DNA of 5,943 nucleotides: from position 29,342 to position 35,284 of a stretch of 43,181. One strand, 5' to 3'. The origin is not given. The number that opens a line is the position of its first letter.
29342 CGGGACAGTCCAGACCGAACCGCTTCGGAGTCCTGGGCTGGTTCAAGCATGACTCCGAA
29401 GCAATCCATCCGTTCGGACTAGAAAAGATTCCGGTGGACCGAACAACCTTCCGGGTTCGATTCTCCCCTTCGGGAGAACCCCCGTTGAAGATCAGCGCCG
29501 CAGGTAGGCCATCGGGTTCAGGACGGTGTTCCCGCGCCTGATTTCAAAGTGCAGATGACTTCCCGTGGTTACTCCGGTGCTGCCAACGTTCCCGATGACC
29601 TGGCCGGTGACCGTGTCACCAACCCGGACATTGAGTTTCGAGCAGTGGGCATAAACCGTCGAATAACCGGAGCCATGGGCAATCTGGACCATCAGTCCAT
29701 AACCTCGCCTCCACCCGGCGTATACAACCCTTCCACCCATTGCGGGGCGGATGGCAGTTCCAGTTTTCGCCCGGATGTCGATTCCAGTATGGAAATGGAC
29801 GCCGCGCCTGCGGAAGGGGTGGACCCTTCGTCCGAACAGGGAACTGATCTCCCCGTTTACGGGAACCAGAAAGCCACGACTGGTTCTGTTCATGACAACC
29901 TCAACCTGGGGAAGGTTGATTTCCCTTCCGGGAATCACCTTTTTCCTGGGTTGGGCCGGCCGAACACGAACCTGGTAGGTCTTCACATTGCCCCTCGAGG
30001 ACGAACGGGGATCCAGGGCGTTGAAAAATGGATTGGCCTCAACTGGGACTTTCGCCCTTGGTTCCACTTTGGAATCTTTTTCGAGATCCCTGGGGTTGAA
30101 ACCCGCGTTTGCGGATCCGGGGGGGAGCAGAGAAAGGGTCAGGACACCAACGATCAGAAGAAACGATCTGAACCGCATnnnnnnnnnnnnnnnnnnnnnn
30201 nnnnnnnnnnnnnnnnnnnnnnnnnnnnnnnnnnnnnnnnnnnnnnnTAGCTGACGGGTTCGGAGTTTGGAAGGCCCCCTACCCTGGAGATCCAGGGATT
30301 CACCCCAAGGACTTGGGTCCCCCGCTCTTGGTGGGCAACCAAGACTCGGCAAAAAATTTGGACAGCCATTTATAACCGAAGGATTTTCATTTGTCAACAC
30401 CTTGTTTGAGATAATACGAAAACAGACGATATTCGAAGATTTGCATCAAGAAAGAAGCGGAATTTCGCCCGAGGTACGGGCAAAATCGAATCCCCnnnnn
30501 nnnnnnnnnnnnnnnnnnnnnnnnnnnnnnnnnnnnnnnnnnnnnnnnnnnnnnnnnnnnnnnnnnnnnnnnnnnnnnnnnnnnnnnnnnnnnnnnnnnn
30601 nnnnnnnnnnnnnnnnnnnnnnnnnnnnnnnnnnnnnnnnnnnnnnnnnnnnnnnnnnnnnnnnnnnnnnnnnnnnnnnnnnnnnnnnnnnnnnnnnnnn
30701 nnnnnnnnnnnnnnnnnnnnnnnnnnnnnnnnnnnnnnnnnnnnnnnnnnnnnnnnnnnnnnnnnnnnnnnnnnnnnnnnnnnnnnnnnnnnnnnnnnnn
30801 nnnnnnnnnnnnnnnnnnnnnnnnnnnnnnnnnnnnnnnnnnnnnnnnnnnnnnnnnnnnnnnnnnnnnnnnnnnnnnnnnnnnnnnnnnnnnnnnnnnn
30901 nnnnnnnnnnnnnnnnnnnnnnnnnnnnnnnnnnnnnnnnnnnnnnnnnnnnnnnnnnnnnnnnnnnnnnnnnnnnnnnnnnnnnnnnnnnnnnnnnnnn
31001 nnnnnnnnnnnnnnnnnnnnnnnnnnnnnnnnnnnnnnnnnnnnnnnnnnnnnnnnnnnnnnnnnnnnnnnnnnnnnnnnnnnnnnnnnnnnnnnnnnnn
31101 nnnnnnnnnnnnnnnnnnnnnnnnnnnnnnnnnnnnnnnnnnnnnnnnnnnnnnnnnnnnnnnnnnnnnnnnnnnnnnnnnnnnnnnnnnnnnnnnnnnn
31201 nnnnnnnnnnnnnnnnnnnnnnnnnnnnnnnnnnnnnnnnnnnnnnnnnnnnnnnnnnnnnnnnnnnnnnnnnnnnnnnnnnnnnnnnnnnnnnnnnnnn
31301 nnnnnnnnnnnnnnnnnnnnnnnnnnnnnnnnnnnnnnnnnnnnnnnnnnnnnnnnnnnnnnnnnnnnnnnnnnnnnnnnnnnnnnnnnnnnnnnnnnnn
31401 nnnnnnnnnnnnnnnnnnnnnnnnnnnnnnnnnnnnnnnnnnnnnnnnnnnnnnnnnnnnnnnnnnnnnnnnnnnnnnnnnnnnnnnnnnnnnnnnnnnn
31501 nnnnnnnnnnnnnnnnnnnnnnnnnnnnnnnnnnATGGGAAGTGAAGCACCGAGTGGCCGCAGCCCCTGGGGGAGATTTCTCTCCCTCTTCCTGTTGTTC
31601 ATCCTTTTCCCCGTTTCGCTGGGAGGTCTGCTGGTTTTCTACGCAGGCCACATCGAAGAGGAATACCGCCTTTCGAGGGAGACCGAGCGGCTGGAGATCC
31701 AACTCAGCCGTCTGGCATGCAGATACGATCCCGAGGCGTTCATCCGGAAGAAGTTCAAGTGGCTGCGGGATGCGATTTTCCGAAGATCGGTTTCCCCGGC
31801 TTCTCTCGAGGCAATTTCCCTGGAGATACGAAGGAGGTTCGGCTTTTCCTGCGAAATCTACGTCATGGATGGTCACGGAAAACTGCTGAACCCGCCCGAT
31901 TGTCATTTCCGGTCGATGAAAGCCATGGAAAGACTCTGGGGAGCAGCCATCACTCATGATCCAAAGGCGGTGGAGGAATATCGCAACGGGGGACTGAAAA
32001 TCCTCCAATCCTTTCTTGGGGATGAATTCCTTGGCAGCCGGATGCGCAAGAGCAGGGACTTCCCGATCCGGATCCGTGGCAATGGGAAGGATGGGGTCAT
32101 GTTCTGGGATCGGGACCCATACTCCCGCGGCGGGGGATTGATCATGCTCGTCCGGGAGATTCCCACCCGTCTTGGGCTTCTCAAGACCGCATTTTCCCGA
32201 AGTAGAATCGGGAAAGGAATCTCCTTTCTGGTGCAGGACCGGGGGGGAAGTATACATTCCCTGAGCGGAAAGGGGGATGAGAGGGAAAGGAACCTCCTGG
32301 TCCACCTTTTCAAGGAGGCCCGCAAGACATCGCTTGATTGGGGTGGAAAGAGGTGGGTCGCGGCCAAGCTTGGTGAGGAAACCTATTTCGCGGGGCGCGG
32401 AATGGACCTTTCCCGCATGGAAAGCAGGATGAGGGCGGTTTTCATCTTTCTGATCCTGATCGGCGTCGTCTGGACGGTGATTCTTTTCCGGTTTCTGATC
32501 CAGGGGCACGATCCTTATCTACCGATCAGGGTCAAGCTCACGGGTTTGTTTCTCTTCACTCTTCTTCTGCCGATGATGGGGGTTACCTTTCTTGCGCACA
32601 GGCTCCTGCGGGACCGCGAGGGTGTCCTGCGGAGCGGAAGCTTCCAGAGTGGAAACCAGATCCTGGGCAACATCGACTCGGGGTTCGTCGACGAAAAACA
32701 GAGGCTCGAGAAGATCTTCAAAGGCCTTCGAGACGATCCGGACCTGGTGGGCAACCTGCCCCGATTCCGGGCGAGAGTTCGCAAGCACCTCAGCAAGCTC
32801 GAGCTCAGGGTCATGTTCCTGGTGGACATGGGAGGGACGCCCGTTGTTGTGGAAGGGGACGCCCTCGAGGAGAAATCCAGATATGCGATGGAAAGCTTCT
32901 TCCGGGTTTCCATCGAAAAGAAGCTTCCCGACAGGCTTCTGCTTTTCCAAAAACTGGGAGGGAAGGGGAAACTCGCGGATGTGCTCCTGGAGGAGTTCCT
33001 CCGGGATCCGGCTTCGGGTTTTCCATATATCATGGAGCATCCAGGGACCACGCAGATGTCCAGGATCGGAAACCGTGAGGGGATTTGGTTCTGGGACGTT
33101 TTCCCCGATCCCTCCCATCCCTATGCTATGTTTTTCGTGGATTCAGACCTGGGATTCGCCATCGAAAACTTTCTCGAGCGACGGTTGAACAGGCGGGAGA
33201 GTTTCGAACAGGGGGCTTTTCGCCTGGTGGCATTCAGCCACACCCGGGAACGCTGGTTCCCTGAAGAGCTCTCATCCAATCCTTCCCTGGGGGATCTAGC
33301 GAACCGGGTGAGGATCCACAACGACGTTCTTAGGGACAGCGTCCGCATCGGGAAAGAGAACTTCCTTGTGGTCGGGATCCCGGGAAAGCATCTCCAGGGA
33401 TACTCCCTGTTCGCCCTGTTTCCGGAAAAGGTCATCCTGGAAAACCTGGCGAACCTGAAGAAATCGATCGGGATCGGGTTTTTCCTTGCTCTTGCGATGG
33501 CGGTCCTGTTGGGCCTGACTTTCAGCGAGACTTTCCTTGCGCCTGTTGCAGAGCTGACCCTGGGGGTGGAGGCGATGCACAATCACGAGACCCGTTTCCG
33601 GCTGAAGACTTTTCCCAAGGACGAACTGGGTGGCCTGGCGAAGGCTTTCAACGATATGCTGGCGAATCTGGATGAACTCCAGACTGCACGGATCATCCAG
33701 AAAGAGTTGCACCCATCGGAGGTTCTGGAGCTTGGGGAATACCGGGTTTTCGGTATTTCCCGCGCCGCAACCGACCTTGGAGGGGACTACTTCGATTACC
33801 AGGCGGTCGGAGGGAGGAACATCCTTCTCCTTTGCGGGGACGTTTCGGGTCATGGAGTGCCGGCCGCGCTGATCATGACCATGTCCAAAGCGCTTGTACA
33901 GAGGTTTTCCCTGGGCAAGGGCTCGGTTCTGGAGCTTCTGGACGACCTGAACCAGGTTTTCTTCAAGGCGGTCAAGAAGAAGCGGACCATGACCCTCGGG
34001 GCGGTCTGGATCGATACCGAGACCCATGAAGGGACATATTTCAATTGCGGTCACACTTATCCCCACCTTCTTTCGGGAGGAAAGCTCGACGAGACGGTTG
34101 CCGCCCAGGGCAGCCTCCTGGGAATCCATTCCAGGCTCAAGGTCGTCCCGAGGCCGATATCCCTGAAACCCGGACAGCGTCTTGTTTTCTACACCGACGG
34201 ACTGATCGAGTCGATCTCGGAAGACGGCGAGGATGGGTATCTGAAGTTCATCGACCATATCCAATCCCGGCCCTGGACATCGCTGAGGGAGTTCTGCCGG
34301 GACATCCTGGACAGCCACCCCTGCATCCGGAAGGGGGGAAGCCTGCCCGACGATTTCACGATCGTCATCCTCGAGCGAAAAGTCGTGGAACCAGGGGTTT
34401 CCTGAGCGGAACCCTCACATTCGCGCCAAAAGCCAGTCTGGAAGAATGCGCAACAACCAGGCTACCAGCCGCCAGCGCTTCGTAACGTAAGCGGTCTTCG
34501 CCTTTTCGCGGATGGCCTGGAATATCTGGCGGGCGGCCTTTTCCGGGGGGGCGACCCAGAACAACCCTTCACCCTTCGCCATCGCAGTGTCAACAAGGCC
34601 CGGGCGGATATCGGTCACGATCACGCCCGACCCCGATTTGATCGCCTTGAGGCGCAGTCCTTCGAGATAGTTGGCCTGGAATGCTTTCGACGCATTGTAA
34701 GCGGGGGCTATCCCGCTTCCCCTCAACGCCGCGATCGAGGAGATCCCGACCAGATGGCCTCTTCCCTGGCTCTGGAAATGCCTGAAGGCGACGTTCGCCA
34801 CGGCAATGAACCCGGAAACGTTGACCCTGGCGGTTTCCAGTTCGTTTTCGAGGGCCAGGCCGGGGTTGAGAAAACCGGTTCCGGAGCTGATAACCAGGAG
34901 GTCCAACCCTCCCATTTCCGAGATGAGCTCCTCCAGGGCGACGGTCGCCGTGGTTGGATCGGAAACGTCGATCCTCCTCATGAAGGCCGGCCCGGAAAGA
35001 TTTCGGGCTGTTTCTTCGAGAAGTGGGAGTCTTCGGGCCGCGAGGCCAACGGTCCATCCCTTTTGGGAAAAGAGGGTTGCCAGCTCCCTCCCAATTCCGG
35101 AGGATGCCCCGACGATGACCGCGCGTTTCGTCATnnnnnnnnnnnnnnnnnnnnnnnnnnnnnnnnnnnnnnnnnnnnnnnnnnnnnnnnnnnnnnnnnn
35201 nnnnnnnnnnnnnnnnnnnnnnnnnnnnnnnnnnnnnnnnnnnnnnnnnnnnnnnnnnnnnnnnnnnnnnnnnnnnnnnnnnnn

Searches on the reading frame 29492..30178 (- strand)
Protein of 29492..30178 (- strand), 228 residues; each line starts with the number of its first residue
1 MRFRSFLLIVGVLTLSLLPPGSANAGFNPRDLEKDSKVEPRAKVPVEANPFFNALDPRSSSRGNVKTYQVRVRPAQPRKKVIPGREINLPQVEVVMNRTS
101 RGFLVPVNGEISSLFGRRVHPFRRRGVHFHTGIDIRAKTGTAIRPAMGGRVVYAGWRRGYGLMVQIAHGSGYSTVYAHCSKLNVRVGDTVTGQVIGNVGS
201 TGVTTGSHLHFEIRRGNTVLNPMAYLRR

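Call 10: search_protein_families(library=pfam, proteins=[window:29492-30178:-], max_evalue=0.01)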
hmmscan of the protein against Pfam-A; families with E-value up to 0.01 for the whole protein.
window:29492-30178:- (228 aa): 1 family
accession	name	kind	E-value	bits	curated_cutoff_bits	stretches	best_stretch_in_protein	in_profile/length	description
PF01551.29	Peptidase_M23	-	2.3e-32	111.5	28.7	1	129-222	2-96/96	Peptidase family M23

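Call 12: find_encoding_contigs(protein=window:29495-30178:-, flank=5000, max_places=10)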
Protein window:29495-30178:- (228 aa): 3 contigs read that carry it; 2 places shown.
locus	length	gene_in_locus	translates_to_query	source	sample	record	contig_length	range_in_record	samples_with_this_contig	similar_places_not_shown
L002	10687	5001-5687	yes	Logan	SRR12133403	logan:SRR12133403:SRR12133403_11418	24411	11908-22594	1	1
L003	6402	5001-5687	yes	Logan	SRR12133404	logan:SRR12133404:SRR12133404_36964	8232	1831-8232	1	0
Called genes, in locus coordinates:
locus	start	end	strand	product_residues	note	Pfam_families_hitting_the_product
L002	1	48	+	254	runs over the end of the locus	PF13489:Methyltransf_23, PF01209:Ubie_methyltran (weak), PF13649:Methyltransf_25, PF13847:Methyltransf_31, PF08241:Methyltransf_11, PF08242:Methyltransf_12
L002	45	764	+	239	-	PF00106:adh_short, PF13561:adh_short_C2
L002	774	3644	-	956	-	PF00672:HAMP (weak), PF07228:SpoIIE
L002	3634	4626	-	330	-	-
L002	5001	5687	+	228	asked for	PF01551:Peptidase_M23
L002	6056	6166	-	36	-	-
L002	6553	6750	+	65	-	-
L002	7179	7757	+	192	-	-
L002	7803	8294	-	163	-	-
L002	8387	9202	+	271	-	PF01503:PRA-PH (faint), PF03819:MazG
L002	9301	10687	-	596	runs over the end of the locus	PF13432:TPR_16 (faint), PF00515:TPR_1, PF07719:TPR_2, PF13181:TPR_8 (weak), PF13414:TPR_11, PF14559:TPR_19 (weak), PF23914:TPR_CcmH_CycH (weak), PF14559:TPR_19, +17 more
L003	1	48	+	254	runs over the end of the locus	PF13489:Methyltransf_23, PF01209:Ubie_methyltran, PF13649:Methyltransf_25, PF13847:Methyltransf_31, PF08241:Methyltransf_11, PF08242:Methyltransf_12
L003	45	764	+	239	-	PF00106:adh_short, PF13561:adh_short_C2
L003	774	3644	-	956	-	PF00672:HAMP (weak), PF07228:SpoIIE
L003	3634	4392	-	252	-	-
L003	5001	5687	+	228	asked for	PF01551:Peptidase_M23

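Call 13: find_related_loci(query=window:29495-30178:-, collection=genome_contigs, flank=10000)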
Query window:29495-30178:- (228 aa) in genome_contigs; peptide patterns used: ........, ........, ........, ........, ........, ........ (x = any residue, [..] = any of these).
553 stretches matched a pattern; 448 encode a relative of the query (tblastn E <= 1e-3); the best 80 are kept; 80 distinct loci.
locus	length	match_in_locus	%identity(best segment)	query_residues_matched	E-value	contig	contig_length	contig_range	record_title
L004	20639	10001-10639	53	11-228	1e-58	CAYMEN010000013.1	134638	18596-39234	MAG TPA_asm: uncultured bacterium isolate SRP263991_co7_86 genome assembly, contig: NODE_60_length_134638_cov_10.109486,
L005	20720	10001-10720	43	3-228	1e-53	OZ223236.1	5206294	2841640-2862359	MAG: Candidatus Ozemobacteraceae bacterium isolate 4ee0fdf2-fbb4-4151-bfa0-813162405533 genome assembly, chromosome: 2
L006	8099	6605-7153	50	45-227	8e-52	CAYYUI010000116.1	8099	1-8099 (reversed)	MAG TPA_asm: uncultured bacterium isolate SRP192927_co1_848 genome assembly, contig: NODE_23221_length_8099_cov_11.56501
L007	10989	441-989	50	45-227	3e-52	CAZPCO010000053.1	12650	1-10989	MAG TPA_asm: uncultured bacterium isolate binchicken_co117_419 genome assembly, contig: NODE_9080_length_12650_cov_4.056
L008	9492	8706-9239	50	43-226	1e-49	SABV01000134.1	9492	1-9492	MAG: Erysipelotrichia bacterium isolate INTA.CYC.134 contig-100_6514, whole genome shotgun sequence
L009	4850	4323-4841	51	12-190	4e-47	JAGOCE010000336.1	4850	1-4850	Candidatus Ozemobacteraceae bacterium isolate Go_SlDig_bin_287 Go_SlDig_60020_length_4850_cov_6.788905, whole genome sho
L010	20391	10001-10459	45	84-226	3e-33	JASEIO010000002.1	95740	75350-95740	MAG: bacterium isolate Yes71-08 NODE_2_length_95740_cov_31.121409, whole genome shotgun sequence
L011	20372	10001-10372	47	103-226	4e-33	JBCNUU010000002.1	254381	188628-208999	MAG: Endomicrobiia bacterium isolate DT_Bin_9 contig2, whole genome shotgun sequence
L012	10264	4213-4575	50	106-226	1e-32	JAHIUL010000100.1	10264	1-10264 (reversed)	MAG: Candidatus Margulisiibacteriota bacterium isolate MM_PC_MetaG.mb.25 MM_PC_MetaG.mb.25_k141_790013, whole genome sho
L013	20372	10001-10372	46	103-226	1e-31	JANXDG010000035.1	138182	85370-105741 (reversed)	MAG: Endomicrobia bacterium isolate SKYB98 k141_192295, whole genome shotgun sequence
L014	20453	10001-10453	47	82-226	6e-31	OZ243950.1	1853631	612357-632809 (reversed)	MAG: uncultured candidatus Porisulfidus sp. isolate cf025a5e-a0dc-40a1-8d33-8cb912d294f5 genome assembly, chromosome: 1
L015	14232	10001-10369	45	104-226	6e-31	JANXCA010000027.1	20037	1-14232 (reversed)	MAG: Endomicrobia bacterium isolate SKYB53 NODE_27_length_20037_cov_6.222584, whole genome shotgun sequence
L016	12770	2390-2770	44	100-226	1e-30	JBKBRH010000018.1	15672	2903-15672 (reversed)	MAG: Endomicrobiia bacterium isolate 21I_069.bin.66 NODE_18_length_15672_cov_7.887785, whole genome shotgun sequence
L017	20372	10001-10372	45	103-226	1e-30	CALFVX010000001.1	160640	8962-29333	MAG: uncultured Endomicrobia bacterium isolate H1_Bin_MAXBIN__072_1 genome assembly, contig: c_000000107778, whole genom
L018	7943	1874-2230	52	108-226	1e-30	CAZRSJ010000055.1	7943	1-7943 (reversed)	MAG TPA_asm: uncultured Chromatiales bacterium isolate SRP109090_co1_9 genome assembly, contig: NODE_13933_length_7943_c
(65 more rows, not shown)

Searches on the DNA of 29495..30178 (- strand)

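Call 57: search_rna_families(sources=[L004, L005, L007, L113, L116, L118, L120, L122], threshold=gathering)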
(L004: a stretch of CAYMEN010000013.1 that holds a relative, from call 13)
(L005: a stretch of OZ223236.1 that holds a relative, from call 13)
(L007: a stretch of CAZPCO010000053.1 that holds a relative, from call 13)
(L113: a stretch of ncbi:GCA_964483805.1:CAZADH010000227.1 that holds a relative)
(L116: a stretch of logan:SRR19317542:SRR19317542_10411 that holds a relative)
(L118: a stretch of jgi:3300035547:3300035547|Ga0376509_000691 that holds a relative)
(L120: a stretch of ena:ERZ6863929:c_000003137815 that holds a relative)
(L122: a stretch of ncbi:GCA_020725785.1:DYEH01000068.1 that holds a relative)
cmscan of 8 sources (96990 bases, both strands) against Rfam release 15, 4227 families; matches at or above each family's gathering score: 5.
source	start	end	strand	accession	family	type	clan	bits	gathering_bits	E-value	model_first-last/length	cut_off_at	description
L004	9784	9926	+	RF00379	c-di-AMP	Cis-reg; riboswitch;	-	102.4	38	4.9e-23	1-134/134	no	c-di-AMP riboswitch aptamer (ydaO/yuaA leader)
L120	4109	4250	-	RF00379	c-di-AMP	Cis-reg; riboswitch;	-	93.5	38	1.5e-20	1-134/134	no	c-di-AMP riboswitch aptamer (ydaO/yuaA leader)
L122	4151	4292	-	RF00379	c-di-AMP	Cis-reg; riboswitch;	-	93.3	38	1.7e-20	1-134/134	no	c-di-AMP riboswitch aptamer (ydaO/yuaA leader)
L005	4405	4479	-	RF00005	tRNA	Gene; tRNA;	CL00001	67.2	29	2.9e-12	1-71/71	no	tRNA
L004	3168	3242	-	RF00005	tRNA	Gene; tRNA;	CL00001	64.9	29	1.2e-11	1-71/71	no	tRNA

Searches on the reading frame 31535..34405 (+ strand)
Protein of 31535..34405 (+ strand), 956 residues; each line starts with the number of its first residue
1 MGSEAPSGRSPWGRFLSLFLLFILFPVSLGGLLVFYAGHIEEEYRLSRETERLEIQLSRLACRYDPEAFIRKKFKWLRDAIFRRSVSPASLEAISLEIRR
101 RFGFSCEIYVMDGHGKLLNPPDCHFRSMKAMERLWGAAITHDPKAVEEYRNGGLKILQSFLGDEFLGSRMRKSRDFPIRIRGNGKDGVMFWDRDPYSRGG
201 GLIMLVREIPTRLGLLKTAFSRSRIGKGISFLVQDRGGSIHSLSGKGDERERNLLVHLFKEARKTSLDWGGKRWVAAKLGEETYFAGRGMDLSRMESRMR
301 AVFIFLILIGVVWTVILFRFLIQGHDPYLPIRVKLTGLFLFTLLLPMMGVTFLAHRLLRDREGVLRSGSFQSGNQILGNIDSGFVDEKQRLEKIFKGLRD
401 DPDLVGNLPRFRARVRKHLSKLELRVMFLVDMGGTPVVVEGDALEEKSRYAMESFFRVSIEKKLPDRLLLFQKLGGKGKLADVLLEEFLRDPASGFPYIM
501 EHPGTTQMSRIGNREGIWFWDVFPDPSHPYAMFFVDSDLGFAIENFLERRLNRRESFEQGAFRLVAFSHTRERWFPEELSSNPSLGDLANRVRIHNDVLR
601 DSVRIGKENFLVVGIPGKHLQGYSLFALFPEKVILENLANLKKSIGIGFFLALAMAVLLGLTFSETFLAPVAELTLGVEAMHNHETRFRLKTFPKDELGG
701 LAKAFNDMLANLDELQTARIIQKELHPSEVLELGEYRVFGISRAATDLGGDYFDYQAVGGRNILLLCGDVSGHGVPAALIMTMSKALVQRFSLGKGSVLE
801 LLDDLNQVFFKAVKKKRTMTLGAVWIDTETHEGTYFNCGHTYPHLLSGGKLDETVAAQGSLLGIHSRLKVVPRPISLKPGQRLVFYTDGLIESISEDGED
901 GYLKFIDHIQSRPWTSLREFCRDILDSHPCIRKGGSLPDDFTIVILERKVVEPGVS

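Call 10: search_protein_families(library=pfam, proteins=[window:31535-34405:+], max_evalue=0.01)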
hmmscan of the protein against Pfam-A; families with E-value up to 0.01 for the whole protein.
window:31535-34405:+ (956 aa): 2 families
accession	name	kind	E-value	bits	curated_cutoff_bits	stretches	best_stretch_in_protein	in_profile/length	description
PF07228.17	SpoIIE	-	2.8e-35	122.5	25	1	761-948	3-191/192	Stage II sporulation protein E (SpoIIE)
PF00672.30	HAMP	-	9.7e-06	26.3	25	1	666-713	5-52/53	HAMP domain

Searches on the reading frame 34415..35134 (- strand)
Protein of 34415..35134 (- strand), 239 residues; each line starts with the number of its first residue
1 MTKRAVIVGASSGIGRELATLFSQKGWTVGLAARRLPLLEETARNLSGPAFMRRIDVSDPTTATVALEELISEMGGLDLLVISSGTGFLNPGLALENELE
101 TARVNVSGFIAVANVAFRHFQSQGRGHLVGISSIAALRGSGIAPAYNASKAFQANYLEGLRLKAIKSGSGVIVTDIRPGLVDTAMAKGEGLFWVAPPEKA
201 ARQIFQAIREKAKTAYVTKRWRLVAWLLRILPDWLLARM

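Call 74: search_protein_families(library=pfam, proteins=[window:34415-35134:-], max_evalue=0.00001)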
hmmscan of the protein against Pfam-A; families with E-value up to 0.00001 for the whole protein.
window:34415-35134:- (239 aa): 2 families
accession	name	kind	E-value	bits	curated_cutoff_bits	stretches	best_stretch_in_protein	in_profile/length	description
PF00106.31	adh_short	-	1.8e-30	106.3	26.6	1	3-187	1-188/195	short chain dehydrogenase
PF13561.12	adh_short_C2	-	6.9e-20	72.1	27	1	9-188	1-183/236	Enoyl-(Acyl carrier protein) reductase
